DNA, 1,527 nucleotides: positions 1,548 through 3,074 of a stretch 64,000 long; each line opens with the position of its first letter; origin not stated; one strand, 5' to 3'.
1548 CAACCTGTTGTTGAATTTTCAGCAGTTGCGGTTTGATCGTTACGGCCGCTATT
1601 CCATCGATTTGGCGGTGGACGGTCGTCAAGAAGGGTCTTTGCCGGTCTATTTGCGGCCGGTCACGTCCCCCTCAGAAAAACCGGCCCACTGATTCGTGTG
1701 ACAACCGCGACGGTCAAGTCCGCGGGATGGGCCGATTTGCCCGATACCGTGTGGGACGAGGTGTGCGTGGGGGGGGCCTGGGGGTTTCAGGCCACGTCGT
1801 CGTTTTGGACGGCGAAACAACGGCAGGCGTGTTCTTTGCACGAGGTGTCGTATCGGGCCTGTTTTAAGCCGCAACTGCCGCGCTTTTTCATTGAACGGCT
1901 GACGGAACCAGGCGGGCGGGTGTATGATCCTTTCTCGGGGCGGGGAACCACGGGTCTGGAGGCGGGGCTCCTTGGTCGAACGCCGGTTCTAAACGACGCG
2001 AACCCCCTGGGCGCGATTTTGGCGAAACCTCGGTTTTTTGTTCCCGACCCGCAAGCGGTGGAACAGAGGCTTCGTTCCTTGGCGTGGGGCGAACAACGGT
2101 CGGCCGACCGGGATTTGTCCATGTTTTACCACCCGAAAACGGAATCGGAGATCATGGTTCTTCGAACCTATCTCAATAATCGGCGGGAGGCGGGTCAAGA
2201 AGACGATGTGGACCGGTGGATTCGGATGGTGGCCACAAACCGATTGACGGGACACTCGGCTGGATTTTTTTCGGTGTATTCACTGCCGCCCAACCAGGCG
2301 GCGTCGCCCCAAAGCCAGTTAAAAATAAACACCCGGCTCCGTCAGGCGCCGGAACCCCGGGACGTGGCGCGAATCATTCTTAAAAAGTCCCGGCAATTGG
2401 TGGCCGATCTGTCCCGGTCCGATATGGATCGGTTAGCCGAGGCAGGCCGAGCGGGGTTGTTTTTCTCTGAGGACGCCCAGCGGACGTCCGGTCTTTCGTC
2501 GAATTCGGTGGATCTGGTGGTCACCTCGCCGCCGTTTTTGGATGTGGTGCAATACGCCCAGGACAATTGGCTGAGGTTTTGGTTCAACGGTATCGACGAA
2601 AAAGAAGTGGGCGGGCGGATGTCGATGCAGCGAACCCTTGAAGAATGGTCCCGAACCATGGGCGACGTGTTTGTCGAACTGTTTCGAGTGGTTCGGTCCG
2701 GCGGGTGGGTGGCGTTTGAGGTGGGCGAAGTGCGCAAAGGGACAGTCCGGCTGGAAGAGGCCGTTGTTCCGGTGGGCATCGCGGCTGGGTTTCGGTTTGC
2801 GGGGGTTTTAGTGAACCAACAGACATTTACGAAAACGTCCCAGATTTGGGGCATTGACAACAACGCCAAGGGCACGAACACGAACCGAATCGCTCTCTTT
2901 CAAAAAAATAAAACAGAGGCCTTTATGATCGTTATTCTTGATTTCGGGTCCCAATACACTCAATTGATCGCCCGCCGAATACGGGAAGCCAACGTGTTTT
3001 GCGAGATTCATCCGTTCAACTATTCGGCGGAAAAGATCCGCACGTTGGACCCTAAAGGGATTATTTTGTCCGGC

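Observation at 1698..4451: DNA-methyltransferase-like domain fused in-frame to GMP synthase inside the purine cluster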

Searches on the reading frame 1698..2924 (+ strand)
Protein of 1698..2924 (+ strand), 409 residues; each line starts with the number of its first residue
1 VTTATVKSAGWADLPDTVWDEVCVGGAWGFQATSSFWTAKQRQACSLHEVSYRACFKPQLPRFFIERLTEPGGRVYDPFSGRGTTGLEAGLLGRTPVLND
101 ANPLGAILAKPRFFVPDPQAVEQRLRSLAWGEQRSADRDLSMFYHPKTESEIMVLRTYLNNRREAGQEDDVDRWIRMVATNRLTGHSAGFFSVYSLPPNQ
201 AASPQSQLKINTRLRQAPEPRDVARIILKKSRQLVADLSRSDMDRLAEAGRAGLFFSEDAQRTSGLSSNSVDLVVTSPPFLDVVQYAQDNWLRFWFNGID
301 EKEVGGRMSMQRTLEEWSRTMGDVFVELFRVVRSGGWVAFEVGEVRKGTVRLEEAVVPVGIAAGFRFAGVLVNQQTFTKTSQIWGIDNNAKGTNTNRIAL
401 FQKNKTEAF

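Call 4: search_protein_families(library=ncbifam, proteins=[window:1698-2924:+], max_evalue=0.01)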
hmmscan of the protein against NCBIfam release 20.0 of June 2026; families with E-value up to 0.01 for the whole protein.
window:1698-2924:+ (409 aa): 1 family
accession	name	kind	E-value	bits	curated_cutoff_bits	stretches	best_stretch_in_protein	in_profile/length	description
TIGR01177.1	TIGR01177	hypoth_equivalog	2.4e-05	23.8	316.55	1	54-101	164-212/330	TIGR01177 family methyltransferase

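Call 6: find_homologous_proteins(query=window:1698-2924:+, max_evalue=0.001)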
Query window:1698-2924:+ (409 aa): 8000 proteins with E <= 0.001 among 8000 candidates; the best 120 are listed.
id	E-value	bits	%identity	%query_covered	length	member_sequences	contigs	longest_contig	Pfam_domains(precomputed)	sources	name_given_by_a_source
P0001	1.6e-232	790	86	99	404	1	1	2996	PF01555.25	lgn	-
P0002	2.1e-194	664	72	96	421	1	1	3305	PF01170.25,PF01555.25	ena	-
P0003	5.1e-193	659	72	97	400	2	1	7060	PF01170.25,PF01555.25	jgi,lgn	-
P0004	1.7e-192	658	70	96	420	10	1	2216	PF01555.25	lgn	-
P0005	7.8e-191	652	72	96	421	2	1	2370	PF01170.25,PF01555.25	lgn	-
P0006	1.5e-190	651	70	96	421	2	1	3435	PF01555.25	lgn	-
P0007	1.7e-190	651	70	96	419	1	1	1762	PF01170.25,PF01555.25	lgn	-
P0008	2.5e-188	644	72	97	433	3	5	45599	PF01170.25,PF01555.25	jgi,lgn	jgi:hypothetical protein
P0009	3.9e-188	643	71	95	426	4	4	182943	PF01170.25,PF01555.25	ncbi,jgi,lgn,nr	ncbi:MAG: site-specific DNA-methyltransferase [Elusimicrobia bacterium]|jgi:hypothetical protein|nr:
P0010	6.8e-187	639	68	99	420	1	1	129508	PF01170.25,PF01555.25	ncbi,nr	ncbi:MAG: site-specific DNA-methyltransferase [Elusimicrobia bacterium]|nr:site-specific DNA-methylt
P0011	2.4e-186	638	70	97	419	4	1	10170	PF01170.25,PF01555.25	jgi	jgi:hypothetical protein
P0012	2.5e-186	637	69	97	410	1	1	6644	PF01170.25,PF01555.25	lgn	-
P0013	2.5e-186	637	69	97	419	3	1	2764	PF01170.25,PF01555.25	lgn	-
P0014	1.2e-184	632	68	99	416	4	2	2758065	PF01170.25,PF01555.25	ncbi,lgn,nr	ncbi:MAG: site-specific DNA-methyltransferase [Elusimicrobia bacterium]|nr:site-specific DNA-methylt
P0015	1.8e-183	628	69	96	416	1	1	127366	PF01170.25,PF01555.25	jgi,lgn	jgi:DNA modification methylase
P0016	3.2e-166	571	66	93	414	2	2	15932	PF01170.25,PF01555.25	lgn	-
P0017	7.8e-157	540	61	91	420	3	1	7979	PF01170.25,PF01555.25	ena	-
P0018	1.9e-156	539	62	91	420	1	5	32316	PF01170.25,PF01555.25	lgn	-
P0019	2.2e-155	536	61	96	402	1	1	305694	PF01170.25,PF01555.25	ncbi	ncbi:MAG: DNA methyltransferase [Planctomycetota bacterium]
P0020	2.6e-155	535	64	91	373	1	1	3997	PF01170.25,PF01555.25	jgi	jgi:hypothetical protein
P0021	4.5e-155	535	61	95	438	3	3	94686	PF01170.25,PF01555.25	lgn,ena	-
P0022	1.1e-154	533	60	98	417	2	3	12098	PF01555.25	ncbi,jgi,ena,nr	ncbi:MAG TPA: DNA methyltransferase [Desulfomonilaceae bacterium]|nr:DNA methyltransferase [Desulfom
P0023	1.1e-154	533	59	99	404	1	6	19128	PF01170.25,PF01555.25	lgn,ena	-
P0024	1.3e-154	533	59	94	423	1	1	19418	PF01170.25,PF01555.25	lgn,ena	-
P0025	1.7e-154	533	61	95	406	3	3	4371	PF01170.25,PF01555.25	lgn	-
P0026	1.9e-154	532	61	91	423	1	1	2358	PF01170.25,PF01555.25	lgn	-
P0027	1.9e-154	532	63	94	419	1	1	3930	PF01170.25,PF01555.25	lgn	-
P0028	2.5e-154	532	62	93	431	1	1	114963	PF01555.25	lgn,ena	-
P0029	1.2e-153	530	63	91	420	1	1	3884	PF01555.25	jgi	jgi:hypothetical protein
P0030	1.6e-153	529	60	94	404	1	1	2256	PF01170.25,PF01555.25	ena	-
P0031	1.6e-153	529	62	90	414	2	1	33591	PF01170.25,PF01555.25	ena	-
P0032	1.8e-153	529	60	94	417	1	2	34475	PF01555.25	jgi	jgi:hypothetical protein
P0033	2.0e-153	529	63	90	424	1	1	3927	PF01170.25,PF01555.25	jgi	jgi:SAM-dependent methyltransferase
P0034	2.1e-153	529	62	93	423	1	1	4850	PF01555.25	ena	-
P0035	2.2e-153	529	62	94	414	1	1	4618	PF01555.25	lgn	-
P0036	2.4e-153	529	60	95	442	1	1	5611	PF01170.25,PF01555.25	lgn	-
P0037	2.5e-153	529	60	91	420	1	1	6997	PF01170.25,PF01555.25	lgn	-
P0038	3.7e-153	528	58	96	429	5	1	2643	PF01555.25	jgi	jgi:hypothetical protein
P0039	4.9e-153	528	59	94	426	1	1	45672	PF01555.25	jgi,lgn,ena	-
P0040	5.0e-153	528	61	95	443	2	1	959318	PF01555.25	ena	-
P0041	5.2e-153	528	62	95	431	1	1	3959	PF01555.25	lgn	-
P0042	7.4e-153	527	63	91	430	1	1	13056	PF01170.25,PF01555.25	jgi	jgi:hypothetical protein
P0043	9.1e-153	527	61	94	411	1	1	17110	PF01170.25,PF01555.25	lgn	-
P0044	9.8e-153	527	63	90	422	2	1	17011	PF01170.25,PF01555.25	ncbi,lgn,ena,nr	ncbi:MAG: site-specific DNA-methyltransferase [Proteobacteria bacterium]|nr:site-specific DNA-methyl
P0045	1.2e-152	527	62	91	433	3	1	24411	PF01170.25,PF01555.25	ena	-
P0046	1.2e-152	527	61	94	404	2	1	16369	PF01170.25,PF01555.25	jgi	-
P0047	1.8e-152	526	61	94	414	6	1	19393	PF01170.25,PF01555.25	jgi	-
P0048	1.8e-152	526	60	99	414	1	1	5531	PF01170.25,PF01555.25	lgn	-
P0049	1.9e-152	526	61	90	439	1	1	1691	PF01170.25,PF01555.25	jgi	-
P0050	2.1e-152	526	62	90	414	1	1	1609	PF01170.25,PF01555.25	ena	-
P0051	2.2e-152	526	61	95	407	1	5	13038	PF01170.25,PF01555.25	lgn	-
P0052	2.4e-152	526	60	95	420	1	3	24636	PF01170.25,PF01555.25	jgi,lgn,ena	-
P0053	3.2e-152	525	60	91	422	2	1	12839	PF01170.25,PF01555.25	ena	-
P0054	3.3e-152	525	59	95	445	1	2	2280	PF01170.25,PF01555.25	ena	-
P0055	3.4e-152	525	62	91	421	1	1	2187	PF01170.25,PF01555.25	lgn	-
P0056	3.4e-152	525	60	95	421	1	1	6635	PF01170.25,PF01555.25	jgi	jgi:hypothetical protein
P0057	3.5e-152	525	61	90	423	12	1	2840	PF01170.25,PF01555.25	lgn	-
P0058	4.4e-152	525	59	94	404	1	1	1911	PF01170.25,PF01555.25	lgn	-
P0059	4.9e-152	525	61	91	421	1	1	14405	PF01170.25,PF01555.25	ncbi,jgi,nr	ncbi:MAG: site-specific DNA-methyltransferase [Tepidanaerobacteraceae bacterium]|jgi:hypothetical pr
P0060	5.1e-152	524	61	94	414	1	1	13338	PF01170.25,PF01555.25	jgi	jgi:hypothetical protein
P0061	5.6e-152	524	62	91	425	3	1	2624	PF01555.25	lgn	-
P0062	5.8e-152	524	61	95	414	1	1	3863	PF01170.25,PF01555.25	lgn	-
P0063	6.1e-152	524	60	95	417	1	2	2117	PF01555.25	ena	-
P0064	7.5e-152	524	60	95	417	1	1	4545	PF01555.25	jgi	jgi:DNA modification methylase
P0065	8.4e-152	524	61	93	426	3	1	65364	PF01555.25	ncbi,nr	ncbi:MAG: site-specific DNA-methyltransferase [Methanoregula sp.]|nr:site-specific DNA-methyltransfe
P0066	8.4e-152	524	61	94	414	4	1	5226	PF01555.25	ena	-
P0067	9.6e-152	524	60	95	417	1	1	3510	PF01555.25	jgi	jgi:DNA modification methylase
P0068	1.0e-151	523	61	94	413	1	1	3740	PF01170.25,PF01555.25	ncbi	-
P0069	1.2e-151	523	60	94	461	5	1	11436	PF01170.25,PF01555.25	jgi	jgi:hypothetical protein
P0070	1.2e-151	523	59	95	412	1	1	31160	PF01170.25,PF01555.25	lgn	-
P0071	1.3e-151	523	60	94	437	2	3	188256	PF01555.25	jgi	jgi:hypothetical protein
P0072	1.3e-151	523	61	90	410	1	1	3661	PF01555.25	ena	-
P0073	1.3e-151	523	60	93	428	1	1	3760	PF01170.25,PF01555.25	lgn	-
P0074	1.3e-151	523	59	96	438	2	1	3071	PF01555.25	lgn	-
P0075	1.4e-151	523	61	94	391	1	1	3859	PF01555.25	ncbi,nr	ncbi:MAG: site-specific DNA-methyltransferase [Methanolinea sp.]|nr:site-specific DNA-methyltransfer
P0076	1.5e-151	523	59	94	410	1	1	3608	PF01555.25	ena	-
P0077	1.6e-151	523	60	91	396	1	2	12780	PF01170.25,PF01555.25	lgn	-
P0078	1.6e-151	523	61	93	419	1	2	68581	PF01170.25,PF01555.25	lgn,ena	-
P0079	1.6e-151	523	61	91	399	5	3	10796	PF01170.25,PF01555.25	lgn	-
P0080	1.7e-151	523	61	94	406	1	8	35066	PF01170.25,PF01555.25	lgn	-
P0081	1.8e-151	523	61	91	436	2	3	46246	PF01555.25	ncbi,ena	-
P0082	1.8e-151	523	59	95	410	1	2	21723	PF01170.25,PF01555.25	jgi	jgi:DNA modification methylase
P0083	2.0e-151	523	63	94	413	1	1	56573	PF01555.25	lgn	-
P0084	2.1e-151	522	60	95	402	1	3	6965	PF01170.25,PF01555.25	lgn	-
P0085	2.1e-151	522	62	90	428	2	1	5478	PF01555.25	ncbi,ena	-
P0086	2.2e-151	522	60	95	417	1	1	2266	PF01555.25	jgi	jgi:hypothetical protein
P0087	2.5e-151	522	61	94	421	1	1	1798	PF01170.25,PF01555.25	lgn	-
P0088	2.5e-151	522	60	95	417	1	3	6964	PF01555.25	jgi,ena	jgi:hypothetical protein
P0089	2.8e-151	522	62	91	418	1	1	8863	PF01555.25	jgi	jgi:hypothetical protein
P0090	2.9e-151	522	56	95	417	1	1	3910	PF01555.25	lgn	-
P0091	3.1e-151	522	63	91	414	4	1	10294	PF01170.25,PF01555.25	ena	-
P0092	3.2e-151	522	62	91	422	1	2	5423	PF01170.25,PF01555.25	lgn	-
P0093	3.3e-151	522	62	94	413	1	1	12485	PF01170.25,PF01555.25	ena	-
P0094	3.9e-151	522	58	95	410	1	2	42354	PF01170.25,PF01555.25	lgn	-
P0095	4.2e-151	521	62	91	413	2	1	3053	PF01170.25,PF01555.25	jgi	jgi:hypothetical protein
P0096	4.6e-151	521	61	94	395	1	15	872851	PF01170.25,PF01555.25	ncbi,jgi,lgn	ncbi:MAG: DNA methyltransferase [Candidatus Brachytrichaceae bacterium NZ_4S206]|jgi:hypothetical pr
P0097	5.0e-151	521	60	93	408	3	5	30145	PF01555.25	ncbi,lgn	-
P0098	5.3e-151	521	61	93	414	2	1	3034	PF01170.25,PF01555.25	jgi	jgi:hypothetical protein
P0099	5.3e-151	521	60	90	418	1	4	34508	PF01170.25,PF01555.25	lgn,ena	-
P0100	5.7e-151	521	60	94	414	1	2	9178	PF01170.25,PF01555.25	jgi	jgi:hypothetical protein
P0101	5.9e-151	521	62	90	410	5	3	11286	PF01170.25,PF01555.25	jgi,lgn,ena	-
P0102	6.3e-151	521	63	91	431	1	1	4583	PF01170.25,PF01555.25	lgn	-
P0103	6.5e-151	521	60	95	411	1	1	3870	PF01170.25,PF01555.25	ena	-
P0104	6.5e-151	521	59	94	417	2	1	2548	PF01170.25,PF01555.25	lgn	-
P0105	7.0e-151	521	62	90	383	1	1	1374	PF01555.25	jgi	jgi:hypothetical protein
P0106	7.7e-151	521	61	95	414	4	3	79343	PF01170.25,PF01555.25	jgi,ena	-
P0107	8.5e-151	520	58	96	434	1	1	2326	PF01170.25,PF01555.25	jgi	jgi:DNA methylase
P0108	9.5e-151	520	60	95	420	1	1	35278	PF01170.25,PF01555.25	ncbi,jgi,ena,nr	ncbi:MAG: DNA modification methylase [Deltaproteobacteria bacterium RBG_13_61_14]|nr:MAG: DNA modifi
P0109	1.1e-150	520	60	94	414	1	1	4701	PF01170.25,PF01555.25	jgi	-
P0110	1.1e-150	520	61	94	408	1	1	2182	PF01170.25,PF01555.25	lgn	-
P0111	1.3e-150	520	62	91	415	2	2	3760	PF01170.25,PF01555.25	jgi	jgi:hypothetical protein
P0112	1.3e-150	520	58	98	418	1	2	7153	PF01170.25,PF01555.25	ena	-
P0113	1.3e-150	520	61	97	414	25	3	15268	PF01170.25,PF01555.25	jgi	jgi:hypothetical protein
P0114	1.4e-150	520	59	94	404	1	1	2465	PF01170.25,PF01555.25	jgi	jgi:hypothetical protein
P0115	1.4e-150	520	58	98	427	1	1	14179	PF01170.25,PF01555.25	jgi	jgi:hypothetical protein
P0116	1.4e-150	520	57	95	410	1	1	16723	PF01170.25,PF01555.25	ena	-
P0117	1.5e-150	520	60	95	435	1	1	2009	PF01555.25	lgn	-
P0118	1.6e-150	520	61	95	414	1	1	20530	PF01170.25,PF01555.25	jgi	jgi:hypothetical protein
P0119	1.7e-150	519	60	94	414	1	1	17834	PF01170.25,PF01555.25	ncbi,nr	ncbi:MAG: site-specific DNA-methyltransferase [Methanoregula sp.]|nr:site-specific DNA-methyltransfe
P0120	1.8e-150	519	59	91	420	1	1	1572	PF01170.25,PF01555.25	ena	-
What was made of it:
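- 1698..2911 (+): Solitary Type II-family amino-methyltransferase gene. Relatives encode 404 aa ending FQKK and then TAA. In the window the TAA at 2909-2911 is one base out of frame. All of the 120 best homologs are stand-alone proteins of 373-461 aa (call 6).
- On Evolved multidomain fusion (MTase-GuaA): None of the 120 closest MTase homologs is fused (call 6).
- All 120 best MTase homologs are 373-461 aa (call 6).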

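Call 8: find_encoding_contigs(protein=P0001, flank=5000, max_places=4)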
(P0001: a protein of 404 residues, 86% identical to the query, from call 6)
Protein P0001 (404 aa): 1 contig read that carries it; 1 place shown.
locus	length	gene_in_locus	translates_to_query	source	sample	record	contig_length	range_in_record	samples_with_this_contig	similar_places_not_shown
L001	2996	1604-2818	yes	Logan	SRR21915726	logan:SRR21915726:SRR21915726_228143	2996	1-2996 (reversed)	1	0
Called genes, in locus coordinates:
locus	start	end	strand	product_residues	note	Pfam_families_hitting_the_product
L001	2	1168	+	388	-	?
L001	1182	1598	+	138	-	PF22091:DUF6941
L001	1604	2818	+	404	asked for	PF01555:N6_N4_Mtase (faint)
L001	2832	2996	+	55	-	?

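Call 14: find_related_loci(query=window:1698-2924:+, collection=genome_contigs, flank=4000)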
Query window:1698-2924:+ (409 aa) in genome_contigs; peptide patterns used: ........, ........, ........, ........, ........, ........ (x = any residue, [..] = any of these).
285 stretches matched a pattern; 42 encode a relative of the query (tblastn E <= 1e-3); 42 distinct loci.
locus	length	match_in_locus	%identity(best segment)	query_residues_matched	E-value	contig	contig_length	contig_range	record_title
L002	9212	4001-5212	91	1-404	0e+0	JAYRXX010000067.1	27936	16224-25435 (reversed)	MAG: Elusimicrobiota bacterium isolate EBPR_ori4bin.9 k141_216383, whole genome shotgun sequence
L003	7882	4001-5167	59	14-403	2e-158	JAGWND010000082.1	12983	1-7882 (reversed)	MAG: Bacteroidota bacterium isolate REEB223 contig-150_7484, whole genome shotgun sequence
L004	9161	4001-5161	59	17-403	1e-157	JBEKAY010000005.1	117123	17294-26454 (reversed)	MAG: Bacteroidota bacterium isolate SPRUCE 123 SPRUCE_123_5, whole genome shotgun sequence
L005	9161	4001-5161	59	17-403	1e-157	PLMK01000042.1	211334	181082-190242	MAG: Ignavibacteriae bacterium isolate fen_1300 73.20120800_E3D.21_contig_3046, whole genome shotgun sequence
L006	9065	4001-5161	59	17-403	1e-155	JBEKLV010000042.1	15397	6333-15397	MAG: Bacteroidota bacterium isolate SPRUCE 379 SPRUCE_379_42, whole genome shotgun sequence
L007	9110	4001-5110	61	36-405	7e-156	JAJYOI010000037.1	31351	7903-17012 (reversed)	MAG: Bacteroidetes bacterium isolate DBS2-5.bin30 NODE_1126_length_31351_cov_3.175250, whole genome shotgun sequence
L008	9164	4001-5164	57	16-403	3e-155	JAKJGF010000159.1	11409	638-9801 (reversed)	MAG: Bacillota bacterium isolate UR.bin48 UR_contig_16423, whole genome shotgun sequence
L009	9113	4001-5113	58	34-404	4e-155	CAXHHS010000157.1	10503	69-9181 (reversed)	MAG TPA_asm: uncultured bacterium isolate SRR12479933_metabat2_5 genome assembly, contig: ERZ4874384.502, whole genome s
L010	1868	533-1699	56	13-401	5e-167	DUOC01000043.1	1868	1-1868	MAG TPA_asm: Thermoanaerobacterales bacterium isolate AS08sgBPME_136 67936_AS08, whole genome shotgun sequence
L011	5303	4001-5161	58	17-403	1e-154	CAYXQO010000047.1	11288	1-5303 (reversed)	MAG TPA_asm: uncultured Syntrophomonadaceae bacterium isolate binchicken_co32_351 genome assembly, contig: NODE_9935_len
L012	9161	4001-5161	58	17-403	6e-154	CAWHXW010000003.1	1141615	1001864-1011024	MAG: Ignavibacteriota bacterium isolate MFD01476.bin.1.150 genome assembly, contig: contig_39745, whole genome shotgun s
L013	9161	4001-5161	56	17-403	9e-154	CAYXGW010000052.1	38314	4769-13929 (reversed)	MAG TPA_asm: uncultured Deferribacteres bacterium isolate binchicken_co182_195 genome assembly, contig: NODE_201_length_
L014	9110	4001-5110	59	34-403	3e-153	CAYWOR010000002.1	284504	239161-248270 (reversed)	MAG TPA_asm: uncultured bacterium isolate SRP241326_co3_316 genome assembly, contig: NODE_29_length_284504_cov_16.557235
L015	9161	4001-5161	56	17-403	6e-153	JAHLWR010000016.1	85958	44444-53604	MAG: Candidatus Heimdallarchaeota archaeon isolate 18H4_34 NODE_93_length_85958_cov_42.073595, whole genome shotgun sequ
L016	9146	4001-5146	59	22-403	2e-152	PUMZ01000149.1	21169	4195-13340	MAG: Candidatus Brocadiaceae bacterium isolate B1Sed10_209R1 B1-Sed10-C2446, whole genome shotgun sequence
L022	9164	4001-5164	53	16-403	2e-151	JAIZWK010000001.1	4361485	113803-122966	MAG: Candidatus Harpocratesius repetitus isolate FW102 FWG169_LokiFW102v12_contig001_4361485bp, whole genome shotgun seq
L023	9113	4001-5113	60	33-403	1e-150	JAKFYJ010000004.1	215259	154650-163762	MAG: Elusimicrobia bacterium isolate ND5_Bin_57 ND5_0000029, whole genome shotgun sequence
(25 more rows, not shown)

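Call 15: find_encoding_contigs(protein=P0014, flank=5000, max_places=2)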
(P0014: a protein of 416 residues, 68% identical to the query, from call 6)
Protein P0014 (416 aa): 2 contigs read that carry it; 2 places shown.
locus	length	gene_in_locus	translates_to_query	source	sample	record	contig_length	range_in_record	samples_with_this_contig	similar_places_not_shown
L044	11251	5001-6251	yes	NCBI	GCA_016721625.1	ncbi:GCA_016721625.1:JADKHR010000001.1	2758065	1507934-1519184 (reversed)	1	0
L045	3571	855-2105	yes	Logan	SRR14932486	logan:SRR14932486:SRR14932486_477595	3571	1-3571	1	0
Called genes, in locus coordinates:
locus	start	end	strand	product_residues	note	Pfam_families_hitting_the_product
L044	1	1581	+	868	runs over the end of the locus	PF00317:Ribonuc_red_lgN, PF02867:Ribonuc_red_lgC, PF12637:TSCPD (weak)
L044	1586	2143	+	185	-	PF22769:DCD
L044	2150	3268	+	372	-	PF00990:GGDEF, PF02922:CBM_48, PF16561:AMPK1_CBM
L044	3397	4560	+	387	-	PF00478:IMPDH, PF03060:NMO (faint), PF01070:FMN_dh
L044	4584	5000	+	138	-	PF22091:DUF6941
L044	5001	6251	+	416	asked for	PF01555:N6_N4_Mtase, PF01170:UPF0020 (faint)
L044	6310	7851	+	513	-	PF00117:GATase, PF07722:Peptidase_C26, PF02540:NAD_synthase, PF03054:tRNA_Me_trans (weak), PF00958:GMP_synt_C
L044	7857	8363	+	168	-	PF10543:ORF6N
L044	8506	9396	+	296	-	PF01259:SAICAR_synt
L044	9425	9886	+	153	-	PF02700:PurS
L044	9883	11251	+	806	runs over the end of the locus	PF18072:FGAR-AT_linker, PF00586:AIRS, PF02769:AIRS_C, PF22689:FGAR-AT_PurM_N-like (faint), PF00586:AIRS, PF02769:AIRS_C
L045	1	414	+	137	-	?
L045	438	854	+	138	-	PF22091:DUF6941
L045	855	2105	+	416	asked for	PF01555:N6_N4_Mtase, PF01170:UPF0020 (faint)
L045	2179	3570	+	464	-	?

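Call 16: find_encoding_contigs(protein=P0009, flank=5000, max_places=2)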
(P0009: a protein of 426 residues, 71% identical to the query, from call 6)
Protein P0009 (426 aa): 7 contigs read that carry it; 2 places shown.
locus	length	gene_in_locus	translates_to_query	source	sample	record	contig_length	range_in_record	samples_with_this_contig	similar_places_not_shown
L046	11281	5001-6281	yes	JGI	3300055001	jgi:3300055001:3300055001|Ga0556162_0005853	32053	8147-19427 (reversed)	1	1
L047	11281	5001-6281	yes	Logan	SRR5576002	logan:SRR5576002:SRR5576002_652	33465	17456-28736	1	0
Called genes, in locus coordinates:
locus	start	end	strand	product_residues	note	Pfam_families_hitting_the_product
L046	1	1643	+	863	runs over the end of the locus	PF00317:Ribonuc_red_lgN, PF02867:Ribonuc_red_lgC, PF12637:TSCPD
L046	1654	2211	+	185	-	PF22769:DCD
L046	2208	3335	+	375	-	PF00990:GGDEF, PF02922:CBM_48 (weak), PF16561:AMPK1_CBM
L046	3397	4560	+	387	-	PF00478:IMPDH, PF03060:NMO (faint), PF05690:ThiG (faint), PF01070:FMN_dh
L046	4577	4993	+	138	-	PF22091:DUF6941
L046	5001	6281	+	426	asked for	PF01555:N6_N4_Mtase, PF01170:UPF0020 (faint)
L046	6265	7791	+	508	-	PF00117:GATase, PF07722:Peptidase_C26, PF02540:NAD_synthase, PF03054:tRNA_Me_trans (weak), PF00958:GMP_synt_C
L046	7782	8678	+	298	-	PF01259:SAICAR_synt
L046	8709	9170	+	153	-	PF02700:PurS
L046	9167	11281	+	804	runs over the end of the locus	PF18072:FGAR-AT_linker, PF00586:AIRS, PF02769:AIRS_C, PF00586:AIRS, PF02769:AIRS_C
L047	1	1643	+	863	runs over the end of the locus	PF00317:Ribonuc_red_lgN, PF02867:Ribonuc_red_lgC, PF12637:TSCPD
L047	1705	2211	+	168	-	PF22769:DCD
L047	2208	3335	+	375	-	PF00990:GGDEF, PF02922:CBM_48 (weak), PF16561:AMPK1_CBM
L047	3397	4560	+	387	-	PF00478:IMPDH, PF03060:NMO (faint), PF05690:ThiG (faint), PF01070:FMN_dh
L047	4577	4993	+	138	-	PF22091:DUF6941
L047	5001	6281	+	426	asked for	PF01555:N6_N4_Mtase, PF01170:UPF0020 (faint)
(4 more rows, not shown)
